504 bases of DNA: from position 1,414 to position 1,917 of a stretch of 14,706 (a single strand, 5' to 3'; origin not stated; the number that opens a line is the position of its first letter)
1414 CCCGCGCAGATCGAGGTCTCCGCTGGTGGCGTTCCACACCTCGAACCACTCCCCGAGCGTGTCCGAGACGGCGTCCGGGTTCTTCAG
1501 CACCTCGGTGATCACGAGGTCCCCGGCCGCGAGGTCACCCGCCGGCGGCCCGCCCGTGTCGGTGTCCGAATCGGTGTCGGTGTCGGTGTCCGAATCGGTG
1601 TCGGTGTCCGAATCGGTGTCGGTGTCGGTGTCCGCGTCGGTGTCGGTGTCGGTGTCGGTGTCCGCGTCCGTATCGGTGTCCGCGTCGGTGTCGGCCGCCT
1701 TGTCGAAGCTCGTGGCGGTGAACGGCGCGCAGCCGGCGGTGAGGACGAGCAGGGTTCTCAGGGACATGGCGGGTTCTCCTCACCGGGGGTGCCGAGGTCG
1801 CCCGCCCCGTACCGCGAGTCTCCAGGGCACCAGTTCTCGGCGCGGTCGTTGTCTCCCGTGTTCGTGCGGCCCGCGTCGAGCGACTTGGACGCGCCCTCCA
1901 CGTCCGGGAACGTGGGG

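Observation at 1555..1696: In-frame hexanucleotide tandem repeat encoding a ~46-residue (Asp-Thr)n linker, a candidate length-variable site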

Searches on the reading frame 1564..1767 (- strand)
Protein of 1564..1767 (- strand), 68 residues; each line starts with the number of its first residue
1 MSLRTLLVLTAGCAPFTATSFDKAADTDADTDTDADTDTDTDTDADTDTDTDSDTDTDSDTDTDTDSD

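Call 70: list_cluster_members(proteins=[window:1564-1767:-, window:1642-1767:-])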
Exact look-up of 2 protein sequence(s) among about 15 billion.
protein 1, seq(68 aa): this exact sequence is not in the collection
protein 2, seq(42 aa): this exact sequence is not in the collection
